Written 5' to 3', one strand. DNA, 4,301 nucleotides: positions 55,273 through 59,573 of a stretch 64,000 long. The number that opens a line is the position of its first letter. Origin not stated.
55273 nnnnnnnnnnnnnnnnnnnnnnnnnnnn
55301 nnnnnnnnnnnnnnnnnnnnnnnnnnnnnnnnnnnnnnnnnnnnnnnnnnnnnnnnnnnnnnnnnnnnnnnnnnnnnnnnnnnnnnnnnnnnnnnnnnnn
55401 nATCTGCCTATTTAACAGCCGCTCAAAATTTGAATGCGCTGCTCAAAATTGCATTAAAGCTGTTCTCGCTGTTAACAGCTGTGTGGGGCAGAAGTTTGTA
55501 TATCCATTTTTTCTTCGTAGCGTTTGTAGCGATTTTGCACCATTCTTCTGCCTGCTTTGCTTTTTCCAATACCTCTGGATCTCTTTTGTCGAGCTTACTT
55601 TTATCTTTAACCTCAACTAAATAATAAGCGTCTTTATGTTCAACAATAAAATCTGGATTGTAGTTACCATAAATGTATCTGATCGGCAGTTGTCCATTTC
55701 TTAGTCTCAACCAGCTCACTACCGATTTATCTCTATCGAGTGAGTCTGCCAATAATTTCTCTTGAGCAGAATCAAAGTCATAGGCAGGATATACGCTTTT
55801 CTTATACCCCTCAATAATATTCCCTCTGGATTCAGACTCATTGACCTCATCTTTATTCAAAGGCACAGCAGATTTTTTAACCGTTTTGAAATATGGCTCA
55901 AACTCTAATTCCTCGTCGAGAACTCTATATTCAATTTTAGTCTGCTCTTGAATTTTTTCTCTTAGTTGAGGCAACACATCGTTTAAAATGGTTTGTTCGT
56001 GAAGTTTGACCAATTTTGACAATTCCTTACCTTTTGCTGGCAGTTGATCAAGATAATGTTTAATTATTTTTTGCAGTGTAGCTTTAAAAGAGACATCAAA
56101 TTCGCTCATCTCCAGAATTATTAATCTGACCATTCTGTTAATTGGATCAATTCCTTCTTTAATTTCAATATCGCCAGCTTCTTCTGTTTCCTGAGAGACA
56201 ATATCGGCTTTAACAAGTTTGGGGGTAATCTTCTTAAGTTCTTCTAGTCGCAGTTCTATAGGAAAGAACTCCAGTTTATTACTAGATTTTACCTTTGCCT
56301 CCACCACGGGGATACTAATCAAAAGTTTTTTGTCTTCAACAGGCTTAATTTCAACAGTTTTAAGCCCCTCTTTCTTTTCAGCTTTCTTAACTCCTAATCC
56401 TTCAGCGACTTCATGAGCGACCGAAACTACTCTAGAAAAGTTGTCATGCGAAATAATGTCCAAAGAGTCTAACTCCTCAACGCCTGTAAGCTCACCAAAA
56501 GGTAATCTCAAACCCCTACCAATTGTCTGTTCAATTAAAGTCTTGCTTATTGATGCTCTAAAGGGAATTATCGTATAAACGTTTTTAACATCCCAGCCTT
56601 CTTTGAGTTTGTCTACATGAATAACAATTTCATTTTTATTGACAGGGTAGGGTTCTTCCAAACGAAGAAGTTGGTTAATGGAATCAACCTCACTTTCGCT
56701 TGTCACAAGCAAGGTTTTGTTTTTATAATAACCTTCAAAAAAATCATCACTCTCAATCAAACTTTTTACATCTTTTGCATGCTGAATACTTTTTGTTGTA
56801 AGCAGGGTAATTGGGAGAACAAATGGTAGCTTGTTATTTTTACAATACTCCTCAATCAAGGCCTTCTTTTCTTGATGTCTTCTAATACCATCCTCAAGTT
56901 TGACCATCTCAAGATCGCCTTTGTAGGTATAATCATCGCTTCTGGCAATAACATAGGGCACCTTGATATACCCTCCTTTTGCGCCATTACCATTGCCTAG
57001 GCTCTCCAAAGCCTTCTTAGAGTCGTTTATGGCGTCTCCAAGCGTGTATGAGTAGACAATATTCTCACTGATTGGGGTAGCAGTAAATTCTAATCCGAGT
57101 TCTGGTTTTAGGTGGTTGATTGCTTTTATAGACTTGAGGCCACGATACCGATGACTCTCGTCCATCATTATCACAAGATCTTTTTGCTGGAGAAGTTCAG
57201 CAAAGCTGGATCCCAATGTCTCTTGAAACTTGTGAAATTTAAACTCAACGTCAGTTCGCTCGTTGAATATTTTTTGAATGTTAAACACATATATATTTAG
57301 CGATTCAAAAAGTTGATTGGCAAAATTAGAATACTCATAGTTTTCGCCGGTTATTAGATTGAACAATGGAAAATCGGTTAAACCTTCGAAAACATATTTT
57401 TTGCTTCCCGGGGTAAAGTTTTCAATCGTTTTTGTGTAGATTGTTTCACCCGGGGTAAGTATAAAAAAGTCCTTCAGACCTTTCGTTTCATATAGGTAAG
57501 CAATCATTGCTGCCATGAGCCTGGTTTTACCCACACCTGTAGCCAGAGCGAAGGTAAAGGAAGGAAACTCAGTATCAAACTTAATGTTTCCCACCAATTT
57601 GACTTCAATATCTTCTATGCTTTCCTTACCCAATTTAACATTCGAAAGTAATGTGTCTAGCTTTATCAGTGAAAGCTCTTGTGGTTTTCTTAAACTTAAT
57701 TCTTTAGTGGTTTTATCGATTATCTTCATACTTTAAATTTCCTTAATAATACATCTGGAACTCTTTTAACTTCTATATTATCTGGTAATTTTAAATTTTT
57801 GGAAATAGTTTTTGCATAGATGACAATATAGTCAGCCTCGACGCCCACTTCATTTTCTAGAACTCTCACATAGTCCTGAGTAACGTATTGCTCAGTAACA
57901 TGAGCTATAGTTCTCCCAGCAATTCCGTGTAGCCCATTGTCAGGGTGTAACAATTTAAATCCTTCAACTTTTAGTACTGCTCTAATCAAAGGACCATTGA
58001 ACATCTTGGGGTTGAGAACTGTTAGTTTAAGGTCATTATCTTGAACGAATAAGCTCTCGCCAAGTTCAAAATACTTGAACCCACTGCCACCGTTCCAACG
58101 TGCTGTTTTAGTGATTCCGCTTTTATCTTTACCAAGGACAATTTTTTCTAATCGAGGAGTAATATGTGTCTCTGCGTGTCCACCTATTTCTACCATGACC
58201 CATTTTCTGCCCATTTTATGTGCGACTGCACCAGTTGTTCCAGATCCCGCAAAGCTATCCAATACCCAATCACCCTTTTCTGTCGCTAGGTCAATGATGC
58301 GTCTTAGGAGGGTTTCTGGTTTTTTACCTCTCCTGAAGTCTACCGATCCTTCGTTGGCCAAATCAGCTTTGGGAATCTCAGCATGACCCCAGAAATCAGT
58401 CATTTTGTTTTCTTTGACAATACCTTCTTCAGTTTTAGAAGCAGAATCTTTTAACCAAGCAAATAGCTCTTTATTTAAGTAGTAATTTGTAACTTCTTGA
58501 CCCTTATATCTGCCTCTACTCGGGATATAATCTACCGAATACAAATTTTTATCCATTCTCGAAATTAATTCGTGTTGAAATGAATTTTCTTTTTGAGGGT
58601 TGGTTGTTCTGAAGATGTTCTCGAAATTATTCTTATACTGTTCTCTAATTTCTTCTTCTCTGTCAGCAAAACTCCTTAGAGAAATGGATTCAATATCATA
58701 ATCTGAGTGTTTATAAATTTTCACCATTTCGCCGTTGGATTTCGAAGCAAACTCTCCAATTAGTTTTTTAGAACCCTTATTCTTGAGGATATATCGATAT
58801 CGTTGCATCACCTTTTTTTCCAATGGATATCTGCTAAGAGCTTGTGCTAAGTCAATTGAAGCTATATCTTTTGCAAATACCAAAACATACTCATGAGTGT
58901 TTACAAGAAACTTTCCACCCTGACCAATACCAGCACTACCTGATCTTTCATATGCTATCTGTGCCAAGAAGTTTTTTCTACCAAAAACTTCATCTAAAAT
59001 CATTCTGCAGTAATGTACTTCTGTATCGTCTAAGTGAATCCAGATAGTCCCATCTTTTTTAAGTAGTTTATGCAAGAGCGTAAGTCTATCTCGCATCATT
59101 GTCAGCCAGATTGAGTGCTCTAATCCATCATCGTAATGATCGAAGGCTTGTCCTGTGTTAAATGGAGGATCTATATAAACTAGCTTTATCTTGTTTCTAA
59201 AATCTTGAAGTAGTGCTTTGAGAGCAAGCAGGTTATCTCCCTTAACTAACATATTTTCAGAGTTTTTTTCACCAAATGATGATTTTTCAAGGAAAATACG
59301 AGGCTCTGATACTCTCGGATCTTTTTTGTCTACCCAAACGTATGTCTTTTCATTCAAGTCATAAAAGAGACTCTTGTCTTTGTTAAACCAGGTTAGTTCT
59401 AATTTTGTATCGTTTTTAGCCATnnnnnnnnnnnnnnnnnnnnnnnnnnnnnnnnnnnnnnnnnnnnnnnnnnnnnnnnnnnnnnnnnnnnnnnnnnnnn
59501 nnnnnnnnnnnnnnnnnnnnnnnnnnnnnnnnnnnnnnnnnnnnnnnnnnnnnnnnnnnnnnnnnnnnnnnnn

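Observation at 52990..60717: Type III R-M operon flanked by an HTH-HNH protein and an 803-aa membrane protein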

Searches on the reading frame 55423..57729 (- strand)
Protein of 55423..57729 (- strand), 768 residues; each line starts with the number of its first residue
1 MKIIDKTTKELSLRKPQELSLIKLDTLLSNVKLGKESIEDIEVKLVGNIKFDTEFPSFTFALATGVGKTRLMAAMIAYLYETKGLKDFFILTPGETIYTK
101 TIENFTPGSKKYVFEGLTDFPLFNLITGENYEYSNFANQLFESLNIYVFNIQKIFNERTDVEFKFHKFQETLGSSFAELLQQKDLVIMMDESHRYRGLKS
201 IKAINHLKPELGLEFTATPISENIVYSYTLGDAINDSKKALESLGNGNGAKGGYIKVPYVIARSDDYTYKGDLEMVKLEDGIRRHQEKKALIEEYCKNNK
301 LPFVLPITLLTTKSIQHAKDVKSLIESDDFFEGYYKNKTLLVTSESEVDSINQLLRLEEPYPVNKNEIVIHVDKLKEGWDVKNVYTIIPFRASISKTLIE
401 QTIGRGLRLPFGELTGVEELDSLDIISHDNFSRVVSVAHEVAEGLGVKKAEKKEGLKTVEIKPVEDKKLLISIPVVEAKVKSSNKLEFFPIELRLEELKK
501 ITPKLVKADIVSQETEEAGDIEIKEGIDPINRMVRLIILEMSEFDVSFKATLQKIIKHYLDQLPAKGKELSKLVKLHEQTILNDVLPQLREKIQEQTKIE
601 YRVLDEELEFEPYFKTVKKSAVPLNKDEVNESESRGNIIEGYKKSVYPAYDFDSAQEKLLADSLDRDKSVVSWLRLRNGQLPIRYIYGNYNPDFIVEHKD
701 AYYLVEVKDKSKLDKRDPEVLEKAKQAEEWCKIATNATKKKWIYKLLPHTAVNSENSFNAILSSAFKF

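Call 4: search_protein_families(library=pfam, proteins=[window:55423-57729:-], max_evalue=0.01)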
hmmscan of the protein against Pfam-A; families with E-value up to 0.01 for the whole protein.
window:55423-57729:- (768 aa): 4 families
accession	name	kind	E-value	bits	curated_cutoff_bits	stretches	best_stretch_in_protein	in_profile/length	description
PF04851.21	ResIII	-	1.7e-21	77.3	22.5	1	50-220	20-163/164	Type III restriction enzyme, res subunit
PF19778.5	RE_endonuc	-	7.7e-07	29.4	23.4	1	643-729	1-92/108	Endonuclease domain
PF08722.17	Tn7_TnsA-like_N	-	9.1e-06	26.6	26.5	1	688-732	25-74/85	TnsA-like endonuclease N terminal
PF18766.7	SWI2_SNF2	-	1.7e-05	25.1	26.7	1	132-223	81-159/221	SWI2/SNF2 ATPase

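Call 5: search_protein_families(library=padloc, proteins=[window:55423-57729:-], max_evalue=0.01)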
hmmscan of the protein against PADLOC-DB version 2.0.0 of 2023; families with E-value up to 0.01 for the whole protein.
window:55423-57729:- (768 aa): 12 families
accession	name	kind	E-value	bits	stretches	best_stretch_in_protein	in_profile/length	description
PDLC03648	REase_III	-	6.6e-90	300.4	2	75-439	1-384/871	Type III restriction enzyme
PDLC03647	REase_III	-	7.2e-17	58.8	2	354-454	500-599/989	Type III restriction enzyme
PDLC03651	REase_III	-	3.3e-10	36.6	1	58-196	71-200/873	Type III restriction enzyme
PDLC03649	REase_III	-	2.2e-09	33.8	1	374-414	503-543/973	Type III restriction enzyme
PDLC03653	REase_III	-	5.6e-09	32.7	1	175-456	251-508/883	Type III restriction enzyme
PDLC03650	REase_III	-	7.3e-09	32.6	1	363-447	375-461/898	Type III restriction enzyme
PDLC03659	mREase_IV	-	0.00063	15.7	1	331-408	480-552/945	Type IV methyl-directed restriction enzyme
PDLC04229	HEC-02B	-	0.0011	16.7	1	693-729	42-77/171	-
PDLC03042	REase_I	-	0.0019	13.6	0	367-428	788-850/1170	Type I restriction enzyme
PDLC04220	HEC-02B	-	0.003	15.4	0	693-717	37-61/172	-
PDLC04227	HEC-02B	-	0.0031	15.3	1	693-712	46-65/184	-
PDLC04140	mad8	-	0.0079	13.7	0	63-158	35-114/314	mads_8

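Call 26: search_protein_families(library=ncbifam, proteins=[window:55423-57729:-], max_evalue=0.01)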
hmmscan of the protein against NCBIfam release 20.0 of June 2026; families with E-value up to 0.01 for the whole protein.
window:55423-57729:- (768 aa): 4 families
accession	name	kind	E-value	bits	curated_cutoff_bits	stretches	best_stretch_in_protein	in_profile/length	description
NF046055.1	restr_BPTD_3080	equivalog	3.7e-21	74.8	800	1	368-747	576-956/970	BPTD_3080 family restriction endonuclease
NF012027.0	PRK15483.1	equivalog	2.2e-10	39.1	564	1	375-564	511-714/986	type III restriction-modification system endonuclease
NF008521.0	PRK11448.1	equivalog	0.00014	20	729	0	314-409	707-800/1123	type I restriction-modification system endonuclease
NF053632.1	heli_RadD_YejH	equivalog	0.0068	14.7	720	0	313-409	258-342/573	DNA repair helicase RadD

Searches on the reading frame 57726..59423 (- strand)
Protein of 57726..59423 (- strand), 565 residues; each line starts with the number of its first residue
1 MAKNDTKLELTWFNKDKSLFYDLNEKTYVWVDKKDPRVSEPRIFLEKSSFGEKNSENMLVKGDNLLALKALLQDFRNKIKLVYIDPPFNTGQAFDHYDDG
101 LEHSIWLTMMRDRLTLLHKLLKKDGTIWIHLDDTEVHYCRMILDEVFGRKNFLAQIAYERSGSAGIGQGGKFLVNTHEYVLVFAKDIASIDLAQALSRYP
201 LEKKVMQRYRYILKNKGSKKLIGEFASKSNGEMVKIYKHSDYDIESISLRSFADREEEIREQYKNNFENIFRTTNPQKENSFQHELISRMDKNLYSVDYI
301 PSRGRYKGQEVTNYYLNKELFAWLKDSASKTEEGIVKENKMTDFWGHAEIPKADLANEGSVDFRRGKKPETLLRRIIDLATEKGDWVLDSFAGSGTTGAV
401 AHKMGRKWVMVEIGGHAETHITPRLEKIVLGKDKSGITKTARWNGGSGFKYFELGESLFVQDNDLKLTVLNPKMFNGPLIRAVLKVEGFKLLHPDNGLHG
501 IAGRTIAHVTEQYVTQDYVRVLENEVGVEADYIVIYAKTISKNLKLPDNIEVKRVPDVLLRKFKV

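Call 4: search_protein_families(library=pfam, proteins=[window:57726-59423:-], max_evalue=0.01)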
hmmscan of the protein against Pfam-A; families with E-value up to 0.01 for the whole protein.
window:57726-59423:- (565 aa): 2 families
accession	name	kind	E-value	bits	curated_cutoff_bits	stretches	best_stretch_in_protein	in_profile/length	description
PF01555.25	N6_N4_Mtase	-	1.1e-43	150.2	26.7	1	79-415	1-213/221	DNA methylase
PF03602.21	Cons_hypoth95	-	8.5e-05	22.7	24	0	56-108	92-143/182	Conserved hypothetical protein 95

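Call 5: search_protein_families(library=padloc, proteins=[window:57726-59423:-], max_evalue=0.01)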
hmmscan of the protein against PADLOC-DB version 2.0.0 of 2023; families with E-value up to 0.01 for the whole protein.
window:57726-59423:- (565 aa): 62 families (the best 25 are shown)
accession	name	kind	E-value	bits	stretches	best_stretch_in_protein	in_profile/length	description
PDLC03636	MTase_III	-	1.6e-123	411.5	1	5-562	4-543/575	Type III methyltransferase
PDLC03635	MTase_III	-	1.5e-78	263.2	1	52-456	214-602/708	Type III methyltransferase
PDLC03644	MTase_III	-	2.5e-77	258.9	1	47-474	29-441/542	Type III methyltransferase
PDLC03638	MTase_III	-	1.9e-54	183.3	1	53-455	377-713/816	Type III methyltransferase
PDLC03634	MTase_III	-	6.5e-53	178.5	2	100-412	167-443/621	Type III methyltransferase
PDLC03641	MTase_III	-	4.8e-43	145.7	2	102-401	180-428/657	Type III methyltransferase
PDLC03300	MTase_II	-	9e-36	121.5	3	341-426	196-277/302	Type II methyltransferase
PDLC03354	MTase_II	-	1.5e-35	121.1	2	53-216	60-235/425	Type II methyltransferase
PDLC03640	MTase_III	-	3.4e-33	112.9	2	98-436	107-454/654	Type III methyltransferase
PDLC03633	MTase_III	-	3.6e-30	103.2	3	334-419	261-347/616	Type III methyltransferase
PDLC03642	MTase_III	-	3.5e-29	99.9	1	49-190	75-221/528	Type III methyltransferase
PDLC03299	MTase_II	-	2.1e-28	97.7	2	54-211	12-166/296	Type II methyltransferase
PDLC03637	MTase_III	-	2e-26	90.7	1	55-190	120-268/513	Type III methyltransferase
PDLC03646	MTase_III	-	4.6e-25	85.6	1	54-432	469-843/1057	Type III methyltransferase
PDLC03339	MTase_II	-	5.5e-25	85.9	2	57-185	4-136/399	Type II methyltransferase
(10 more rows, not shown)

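Call 26: search_protein_families(library=ncbifam, proteins=[window:57726-59423:-], max_evalue=0.01)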
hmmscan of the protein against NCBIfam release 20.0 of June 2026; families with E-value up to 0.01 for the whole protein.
window:57726-59423:- (565 aa): 4 families
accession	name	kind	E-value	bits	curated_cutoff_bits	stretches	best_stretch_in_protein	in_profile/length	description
NF008572.0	PRK11524.1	equivalog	8.5e-24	84.2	292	2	53-186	11-136/294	adenine-specific DNA-methyltransferase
NF050803.1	DnaMtaseCcrMCaul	equivalog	1.2e-16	60.6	830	1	364-434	186-256/350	adenine-specific DNA-methyltransferase CcrM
NF010253.0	PRK13699.1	subfamily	3.5e-05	23.6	244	1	366-416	146-196/226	DNA methyltransferase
TIGR00095.1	TIGR00095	equivalog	0.0015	18.2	117.5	0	52-93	99-139/194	16S rRNA (guanine(966)-N(2))-methyltransferase RsmD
